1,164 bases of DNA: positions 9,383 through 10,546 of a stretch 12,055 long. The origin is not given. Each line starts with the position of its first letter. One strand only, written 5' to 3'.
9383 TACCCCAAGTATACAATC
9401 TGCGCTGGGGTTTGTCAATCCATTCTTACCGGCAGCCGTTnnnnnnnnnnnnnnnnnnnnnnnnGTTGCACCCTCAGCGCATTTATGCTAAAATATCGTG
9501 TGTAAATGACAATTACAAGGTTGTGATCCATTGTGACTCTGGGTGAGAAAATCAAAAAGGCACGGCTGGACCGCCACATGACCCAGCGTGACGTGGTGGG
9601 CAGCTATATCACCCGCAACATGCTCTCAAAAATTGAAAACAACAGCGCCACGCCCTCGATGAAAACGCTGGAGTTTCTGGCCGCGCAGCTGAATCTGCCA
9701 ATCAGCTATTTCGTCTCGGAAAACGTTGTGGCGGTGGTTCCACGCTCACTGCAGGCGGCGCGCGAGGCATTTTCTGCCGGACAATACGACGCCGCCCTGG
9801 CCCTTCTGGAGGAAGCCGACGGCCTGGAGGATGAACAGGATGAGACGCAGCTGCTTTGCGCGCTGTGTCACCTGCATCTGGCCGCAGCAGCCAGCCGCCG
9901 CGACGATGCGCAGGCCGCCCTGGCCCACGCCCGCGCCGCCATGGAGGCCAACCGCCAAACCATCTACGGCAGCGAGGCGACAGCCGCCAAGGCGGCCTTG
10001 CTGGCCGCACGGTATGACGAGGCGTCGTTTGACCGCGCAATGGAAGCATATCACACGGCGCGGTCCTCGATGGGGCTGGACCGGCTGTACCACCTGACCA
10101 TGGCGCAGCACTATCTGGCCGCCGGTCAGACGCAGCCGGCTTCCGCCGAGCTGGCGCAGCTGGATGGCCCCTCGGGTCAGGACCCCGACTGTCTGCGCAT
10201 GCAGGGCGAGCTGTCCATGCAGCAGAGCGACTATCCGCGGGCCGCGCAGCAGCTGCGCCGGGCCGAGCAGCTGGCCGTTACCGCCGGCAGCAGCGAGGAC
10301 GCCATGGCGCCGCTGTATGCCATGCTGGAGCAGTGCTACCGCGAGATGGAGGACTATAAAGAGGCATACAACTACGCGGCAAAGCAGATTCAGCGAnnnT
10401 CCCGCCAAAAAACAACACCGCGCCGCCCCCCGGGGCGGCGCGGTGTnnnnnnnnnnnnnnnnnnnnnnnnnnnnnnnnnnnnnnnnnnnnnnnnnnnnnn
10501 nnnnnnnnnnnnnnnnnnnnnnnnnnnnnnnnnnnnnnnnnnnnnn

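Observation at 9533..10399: Orphan PlcR/Rgg-like (RNPP-family architecture) regulator with no adjacent signalling-peptide gene, divergent from the flotillin operon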

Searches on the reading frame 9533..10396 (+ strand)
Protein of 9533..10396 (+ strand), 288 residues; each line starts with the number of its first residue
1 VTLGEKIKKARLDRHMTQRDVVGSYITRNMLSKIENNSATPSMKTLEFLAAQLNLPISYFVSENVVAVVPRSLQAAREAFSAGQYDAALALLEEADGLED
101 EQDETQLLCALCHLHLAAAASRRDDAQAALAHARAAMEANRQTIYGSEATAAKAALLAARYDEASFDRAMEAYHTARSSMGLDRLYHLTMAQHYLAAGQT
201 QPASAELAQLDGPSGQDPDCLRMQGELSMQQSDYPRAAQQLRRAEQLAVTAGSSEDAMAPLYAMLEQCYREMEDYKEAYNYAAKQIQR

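Call 3: search_protein_families(library=pfam, proteins=[window:9533-10396:+], max_evalue=10)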
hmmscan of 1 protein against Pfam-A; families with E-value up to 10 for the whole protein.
window:9533-10396:+ (288 aa): 10 families
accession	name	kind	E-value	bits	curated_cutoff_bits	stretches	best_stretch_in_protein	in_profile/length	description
PF12844.13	HTH_19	-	2.9e-09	37.1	30.2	1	4-61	1-59/64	Helix-turn-helix domain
PF01381.28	HTH_3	-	4.7e-09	36.6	23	1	7-60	1-55/55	Helix-turn-helix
PF12895.13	ANAPC3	-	9e-06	26.3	27.2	3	76-116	30-69/82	Anaphase-promoting complex, cyclosome, subunit 3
PF14559.12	TPR_19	-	0.00092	19.9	25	2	165-224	6-65/68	Tetratricopeptide repeat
PF10516.15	SHNi-TPR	-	0.0044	17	21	1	218-244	1-27/38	SHNi-TPR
PF19964.5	EAD11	-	0.0052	17.2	26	2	192-249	7-55/80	Effector-associated domain 11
PF07110.17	EthD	-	0.22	13.2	22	0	162-221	5-61/96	EthD domain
PF20308.4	TPR-S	-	0.36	11.9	27.6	1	84-177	1-86/102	Tetratricopeptide Repeats-Sensor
PF18984.5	DUF5717_N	-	0.42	8.8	25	1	78-142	314-380/875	Family of unknown function (DUF5717)N-terminal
PF07719.23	TPR_2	-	1.1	10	27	1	219-247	2-30/34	Tetratricopeptide repeat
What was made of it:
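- Checked: TPR-type hits are weak (ANAPC3 9e-6, TPR_19 9e-4, both below gathering; call 3).
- HTH_19/HTH_3 hits (call 3).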

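Call 4: search_protein_families(library=ncbifam, proteins=[window:9533-10396:+], max_evalue=10)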
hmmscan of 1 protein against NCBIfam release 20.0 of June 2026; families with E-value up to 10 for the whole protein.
window:9533-10396:+ (288 aa): 11 families
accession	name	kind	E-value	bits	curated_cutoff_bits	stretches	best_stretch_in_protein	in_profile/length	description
NF041951.1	phage_RstR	subfamily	2.7e-05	24.4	80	1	1-65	1-66/108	RstR family transcriptional repressor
TIGR02917.1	PEP_TPR_lipo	equivalog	7.5e-05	20.8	312.2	1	188-256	333-401/899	XrtA/PEP-CTERM system TPR-repeat protein PrsT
NF007408.0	PRK09943.1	equivalog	0.0002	21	211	1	2-78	7-84/185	HTH-type transcriptional regulator PuuR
NF010465.0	PRK13890.1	equivalog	0.0038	17.3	96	1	13-61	16-65/121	conjugal transfer protein TrbA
TIGR00270.2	TIGR00270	equivalog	0.0054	16.6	110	1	4-58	77-132/159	multiprotein bridging factor aMBF1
NF052239.1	antitox_spr1629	equivalog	0.008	15.3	335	1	1-98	1-98/377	spr1629 family repressor/antitoxin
NF047948.1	male_kill_WMK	equivalog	0.013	15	300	1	3-67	6-71/300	WO male-killing family protein Wmk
NF041575.1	antitoxPezA_Strep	equivalog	0.023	14.7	290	1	3-56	2-56/158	type II toxin-antitoxin system antitoxin PezA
TIGR03070.1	couple_hipB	subfamily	0.028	14.4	71.65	1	3-55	3-56/58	type II toxin-antitoxin system Y4mF family antitoxin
NF038027.1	TssQ_fam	subfamily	0.38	11.3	65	1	71-107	8-44/100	TssQ family T6SS-associated lipoprotein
NF008757.0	PRK11788.1-5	equivalog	0.67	9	363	1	186-285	182-275/388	lipopolysaccharide assembly protein LapB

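Call 5: search_solved_structures(query=window:9533-10396:+, max_evalue=10, show_alignments=3)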
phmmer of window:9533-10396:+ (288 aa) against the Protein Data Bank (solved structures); distinct sequences matched with E-value up to 10: 30.
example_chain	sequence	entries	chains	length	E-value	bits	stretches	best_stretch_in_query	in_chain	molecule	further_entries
2qfc_A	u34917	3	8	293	1.1e-05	28.4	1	3-73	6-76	PlcR protein | Transcriptional activator PlcR protein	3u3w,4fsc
9sf2_A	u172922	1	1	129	0.00032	23.6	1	3-63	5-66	Transcriptional regulator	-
4f8d_A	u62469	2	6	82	0.00092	22.1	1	7-56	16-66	Regulatory protein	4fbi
7n1n_B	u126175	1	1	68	0.003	20.4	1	3-61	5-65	ComR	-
4i6u_A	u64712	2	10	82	0.0033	20.3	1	7-56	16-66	Regulatory protein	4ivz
7n10_B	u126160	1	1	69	0.0041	20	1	3-60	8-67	ComR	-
3clc_A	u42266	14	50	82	0.0046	19.8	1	7-56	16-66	Regulatory protein | R-M CONTROLLER PROTEIN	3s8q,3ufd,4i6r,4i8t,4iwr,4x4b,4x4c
4ia8_A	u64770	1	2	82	0.0046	19.8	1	7-56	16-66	Regulatory protein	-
4fn3_A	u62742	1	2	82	0.0063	19.4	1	7-56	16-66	Regulatory protein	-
3g5g_A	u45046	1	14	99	0.0076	19.1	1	7-56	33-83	Regulatory protein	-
4i6t_A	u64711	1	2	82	0.0087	18.9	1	7-56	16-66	Regulatory protein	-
3ivp_A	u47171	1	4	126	0.033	17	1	3-99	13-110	Putative transposon-related DNA-binding protein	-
3fya_A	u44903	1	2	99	0.05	16.4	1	7-56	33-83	Regulatory protein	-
6rnz_A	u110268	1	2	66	0.07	15.9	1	1-58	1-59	HTH-type transcriptional regulator DdrOC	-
2xpi_A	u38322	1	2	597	0.084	15.7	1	163-279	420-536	ANAPHASE-PROMOTING COMPLEX SUBUNIT CUT9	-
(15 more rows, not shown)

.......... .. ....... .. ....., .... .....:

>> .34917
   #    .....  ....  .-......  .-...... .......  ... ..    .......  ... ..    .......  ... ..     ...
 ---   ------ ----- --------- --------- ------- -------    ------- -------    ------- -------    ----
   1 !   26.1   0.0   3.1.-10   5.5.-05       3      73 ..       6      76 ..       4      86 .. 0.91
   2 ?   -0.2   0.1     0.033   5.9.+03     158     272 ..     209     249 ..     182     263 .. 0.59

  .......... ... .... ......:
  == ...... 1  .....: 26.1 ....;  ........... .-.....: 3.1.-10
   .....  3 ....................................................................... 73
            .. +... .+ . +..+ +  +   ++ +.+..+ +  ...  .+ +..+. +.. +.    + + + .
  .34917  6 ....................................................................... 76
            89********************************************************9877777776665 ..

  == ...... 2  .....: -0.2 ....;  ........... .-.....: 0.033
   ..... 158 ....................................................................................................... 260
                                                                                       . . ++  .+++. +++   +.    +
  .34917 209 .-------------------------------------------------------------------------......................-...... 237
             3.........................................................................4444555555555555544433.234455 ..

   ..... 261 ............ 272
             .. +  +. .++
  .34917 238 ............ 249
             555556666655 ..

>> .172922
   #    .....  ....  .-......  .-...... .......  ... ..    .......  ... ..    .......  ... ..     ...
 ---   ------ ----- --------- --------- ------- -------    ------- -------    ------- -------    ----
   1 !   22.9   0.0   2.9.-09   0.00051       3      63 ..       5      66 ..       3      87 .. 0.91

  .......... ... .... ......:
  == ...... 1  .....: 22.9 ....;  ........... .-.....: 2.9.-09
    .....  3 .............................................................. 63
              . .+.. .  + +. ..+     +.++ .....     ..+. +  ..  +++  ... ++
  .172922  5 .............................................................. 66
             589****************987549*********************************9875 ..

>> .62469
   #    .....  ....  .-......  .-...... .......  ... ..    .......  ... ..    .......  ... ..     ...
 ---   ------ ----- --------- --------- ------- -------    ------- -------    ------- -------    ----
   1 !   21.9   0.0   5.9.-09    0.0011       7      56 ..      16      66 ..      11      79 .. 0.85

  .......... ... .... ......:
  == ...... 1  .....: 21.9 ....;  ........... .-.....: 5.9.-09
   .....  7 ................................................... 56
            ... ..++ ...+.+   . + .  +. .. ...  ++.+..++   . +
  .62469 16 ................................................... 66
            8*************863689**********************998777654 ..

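Call 6: find_homologous_proteins(query=window:9533-10396:+, max_evalue=0.001)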
Query window:9533-10396:+ (288 aa): 347 proteins with E <= 0.001 among 8000 candidates; the best 120 are listed.
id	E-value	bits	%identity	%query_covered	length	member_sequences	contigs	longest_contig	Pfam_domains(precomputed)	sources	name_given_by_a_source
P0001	4.8e-172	588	98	100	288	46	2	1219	PF12844.14,PF01381.29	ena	-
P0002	4.6e-122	424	77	95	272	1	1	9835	PF01381.29,PF12895.14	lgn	-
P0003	2.6e-104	366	65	100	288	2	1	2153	PF12844.14,PF01381.29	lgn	-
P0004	1.0e-100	354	62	100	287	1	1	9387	PF12844.14,PF01381.29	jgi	-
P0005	8.2e-98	345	60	100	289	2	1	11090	PF12844.14,PF01381.29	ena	-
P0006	1.4e-96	341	59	100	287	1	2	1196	PF12844.14,PF01381.29,PF12895.14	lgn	-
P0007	8.9e-93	328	63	100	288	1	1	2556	PF12844.14,PF01381.29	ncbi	-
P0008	2.2e-85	304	59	95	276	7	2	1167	PF12844.14,PF01381.29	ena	-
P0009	6.2e-67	244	48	100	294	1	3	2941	PF12844.14,PF17874.8,PF01381.29,PF12895.14,PF13432.13,PF07719.24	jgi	jgi:transcriptional regulator with XRE-family HTH domain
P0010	1.8e-65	239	47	100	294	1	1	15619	PF14559.13,PF25063.1,PF12844.14,PF01381.29,PF12895.14,PF13432.13,PF13428.13,PF07719.24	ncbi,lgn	-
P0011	2.5e-65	239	47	100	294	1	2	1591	PF14559.13,PF12844.14,PF01381.29,PF12895.14,PF13428.13,PF07719.24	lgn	-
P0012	2.8e-65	238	47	100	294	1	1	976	PF14559.13,PF12844.14,PF01381.29,PF12895.14,PF13432.13,PF13428.13,PF07719.24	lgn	-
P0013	3.2e-65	238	49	100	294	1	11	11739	PF14559.13,PF12844.14,PF17874.8,PF01381.29,PF12895.14,PF13432.13,PF13428.13,PF07719.24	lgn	-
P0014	4.9e-65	238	47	100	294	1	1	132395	PF14559.13,PF12844.14,PF25058.2,PF17874.8,PF01381.29,PF12895.14,PF13432.13,PF13428.13,PF13560.13,PF07719.24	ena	-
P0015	5.4e-65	237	47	100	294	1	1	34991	PF14559.13,PF12844.14,PF17874.8,PF01381.29,PF12895.14,PF13432.13,PF13428.13,PF07719.24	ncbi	-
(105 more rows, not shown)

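Call 9: find_encoding_contigs(protein=P0014, flank=8000, max_places=3)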
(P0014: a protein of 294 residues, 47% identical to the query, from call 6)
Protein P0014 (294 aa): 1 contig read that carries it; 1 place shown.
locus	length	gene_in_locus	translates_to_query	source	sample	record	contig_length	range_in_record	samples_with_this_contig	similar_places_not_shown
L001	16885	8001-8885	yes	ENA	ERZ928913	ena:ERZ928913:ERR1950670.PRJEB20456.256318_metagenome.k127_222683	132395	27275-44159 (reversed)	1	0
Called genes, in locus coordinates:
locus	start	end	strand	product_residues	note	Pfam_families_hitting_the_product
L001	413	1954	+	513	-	PF12072:RNase_Y_N, PF00013:KH_1, PF01966:HD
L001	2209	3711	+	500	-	PF00890:FAD_binding_2, PF01266:DAO, PF03486:HI0933_like (faint), PF07992:Pyr_redox_2 (weak), PF12831:FAD_oxidored, PF13450:NAD_binding_8 (weak)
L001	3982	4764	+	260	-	PF07155:ECF-ribofla_trS (weak), PF12822:ECF_trnsprt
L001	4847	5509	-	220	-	PF16316:DUF4956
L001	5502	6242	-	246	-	PF09359:VTC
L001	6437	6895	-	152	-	-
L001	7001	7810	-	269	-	PF06161:DUF975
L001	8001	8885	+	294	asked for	PF01381:HTH_3, PF12844:HTH_19, PF13560:HTH_31 (weak), PF12895:ANAPC3 (faint), PF13428:TPR_14 (faint), PF13432:TPR_16 (faint), PF14559:TPR_19 (faint), PF17874:TPR_MalT (weak), +2 more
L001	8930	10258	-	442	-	-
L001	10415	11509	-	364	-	PF01926:MMR_HSR1, PF02421:FeoB_N, PF06071:YchF-GTPase_C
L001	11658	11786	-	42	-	-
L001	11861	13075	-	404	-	PF02030:Lipoprotein_8 (faint), PF01547:SBP_bac_1, PF13416:SBP_bac_8, PF13531:SBP_bac_11, PF13343:SBP_bac_6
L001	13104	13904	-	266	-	PF00528:BPD_transp_1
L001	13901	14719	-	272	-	PF00528:BPD_transp_1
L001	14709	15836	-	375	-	PF00005:ABC_tran, PF08402:TOBE_2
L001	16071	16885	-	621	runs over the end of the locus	-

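Call 10: find_encoding_contigs(protein=P0002, flank=8000, max_places=2)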
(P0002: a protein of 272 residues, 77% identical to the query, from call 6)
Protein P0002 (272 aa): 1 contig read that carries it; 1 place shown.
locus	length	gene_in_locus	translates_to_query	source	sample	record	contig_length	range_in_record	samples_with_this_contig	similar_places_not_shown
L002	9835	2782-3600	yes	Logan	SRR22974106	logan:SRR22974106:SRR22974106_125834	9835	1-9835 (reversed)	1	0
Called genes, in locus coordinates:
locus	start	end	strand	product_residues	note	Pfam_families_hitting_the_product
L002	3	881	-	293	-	?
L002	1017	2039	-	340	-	PF20434:BD-FAE, PF07859:Abhydrolase_3, PF00326:Peptidase_S9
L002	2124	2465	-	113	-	PF19524:DUF6054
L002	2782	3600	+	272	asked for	PF01381:HTH_3 (faint), PF12895:ANAPC3 (faint)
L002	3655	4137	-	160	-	PF07456:Hpre_diP_synt_I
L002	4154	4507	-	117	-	PF07009:NusG_II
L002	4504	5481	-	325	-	PF02424:ApbE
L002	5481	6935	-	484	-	PF14238:DUF4340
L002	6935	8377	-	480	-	PF23357:DUF7088, PF09822:ABC_transp_aux (weak)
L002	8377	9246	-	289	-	PF01061:ABC2_membrane (weak), PF12679:ABC2_membrane_2 (faint), PF13346:ABC2_membrane_5, PF12698:ABC2_membrane_3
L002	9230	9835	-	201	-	?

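Call 11: find_encoding_contigs(protein=P0005, flank=8000, max_places=2)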
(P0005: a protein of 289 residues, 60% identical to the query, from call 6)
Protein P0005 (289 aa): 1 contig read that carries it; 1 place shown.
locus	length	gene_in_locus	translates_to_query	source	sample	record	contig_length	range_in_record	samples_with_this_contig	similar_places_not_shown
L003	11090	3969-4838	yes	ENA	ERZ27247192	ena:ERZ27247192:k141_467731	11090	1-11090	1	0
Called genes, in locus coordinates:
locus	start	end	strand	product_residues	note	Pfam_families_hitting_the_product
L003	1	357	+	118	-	?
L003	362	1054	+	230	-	PF00596:Aldolase_II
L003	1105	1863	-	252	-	PF00756:Esterase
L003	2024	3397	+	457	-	PF03023:MurJ, PF01554:MatE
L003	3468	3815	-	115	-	PF19524:DUF6054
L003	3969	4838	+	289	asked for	PF01381:HTH_3, PF12844:HTH_19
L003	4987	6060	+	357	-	PF01208:URO-D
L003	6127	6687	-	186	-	PF13302:Acetyltransf_3 (weak), PF00583:Acetyltransf_1, PF13673:Acetyltransf_10 (weak), PF13508:Acetyltransf_7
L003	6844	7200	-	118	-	PF00453:Ribosomal_L20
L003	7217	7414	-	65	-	PF01632:Ribosomal_L35p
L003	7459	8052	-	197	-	PF05198:IF3_N, PF00707:IF3_C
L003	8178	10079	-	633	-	-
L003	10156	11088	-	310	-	?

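Call 12: find_encoding_contigs(protein=P0004, flank=8000, max_places=2)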
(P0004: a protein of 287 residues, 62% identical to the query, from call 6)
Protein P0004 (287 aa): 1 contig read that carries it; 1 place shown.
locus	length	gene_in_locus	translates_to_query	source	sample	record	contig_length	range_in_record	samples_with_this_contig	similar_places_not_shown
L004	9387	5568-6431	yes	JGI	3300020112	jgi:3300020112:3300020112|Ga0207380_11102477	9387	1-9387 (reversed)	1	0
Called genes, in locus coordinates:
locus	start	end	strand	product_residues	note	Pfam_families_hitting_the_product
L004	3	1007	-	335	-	?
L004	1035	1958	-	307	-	PF01261:AP_endonuc_2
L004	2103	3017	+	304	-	PF00561:Abhydrolase_1, PF12146:Hydrolase_4, PF12697:Abhydrolase_6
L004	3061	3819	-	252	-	PF00756:Esterase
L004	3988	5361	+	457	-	PF03023:MurJ, PF01554:MatE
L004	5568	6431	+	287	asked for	PF01381:HTH_3 (weak), PF12844:HTH_19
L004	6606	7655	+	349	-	PF01208:URO-D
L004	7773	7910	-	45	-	-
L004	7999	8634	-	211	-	PF02517:Rce1-like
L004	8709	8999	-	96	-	PF13302:Acetyltransf_3 (weak), PF00583:Acetyltransf_1 (weak), PF13508:Acetyltransf_7 (weak)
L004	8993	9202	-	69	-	-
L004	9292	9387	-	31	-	?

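Call 14: predict_structure(alignment_id=A1)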
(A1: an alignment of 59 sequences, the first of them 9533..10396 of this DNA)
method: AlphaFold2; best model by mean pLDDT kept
length: 288 residues; sequences in the alignment: 59
mean_pLDDT: 94.6   pTM: 0.74
mean pLDDT of the five models: 94.6, 93.9, 93.6, 93.5, 92.5
residues with pLDDT >= 90: 256; 70-90: 27; 50-70: 5; < 50: 0
segments of 3 or more residues with pLDDT < 50: none
pLDDT, mean of each block of 10 residues (from residue 1): 93 94 95 96 96 92 73 93 98 84 94 99 98 98 97 98 97 94 94 98 97 88 98 98 97 94 98 98 92
secondary structure, 60 per line:
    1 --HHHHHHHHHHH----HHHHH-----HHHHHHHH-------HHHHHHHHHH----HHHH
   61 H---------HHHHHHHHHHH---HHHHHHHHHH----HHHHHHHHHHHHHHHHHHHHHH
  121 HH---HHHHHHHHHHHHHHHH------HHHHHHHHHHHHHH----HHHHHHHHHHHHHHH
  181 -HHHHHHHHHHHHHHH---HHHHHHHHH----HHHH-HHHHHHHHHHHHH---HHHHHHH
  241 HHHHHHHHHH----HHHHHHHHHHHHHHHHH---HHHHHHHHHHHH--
elements in order: H3-13 H18-22 H28-35 H43-52 H57-61 H71-81 H85-94 H99-122 H126-141 H148-161 H166-180 H182-196 H200-208 H213-216 H218-230 H234-250 H255-271 H275-286
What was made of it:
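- Checked: AF2 with a 59-sequence alignment gives pLDDT 94.6: 5 HTH helices plus about 12 helices (call 14).
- The AF2 model is confident (pLDDT 94.6) and shows HTH plus TPR helices (call 14).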
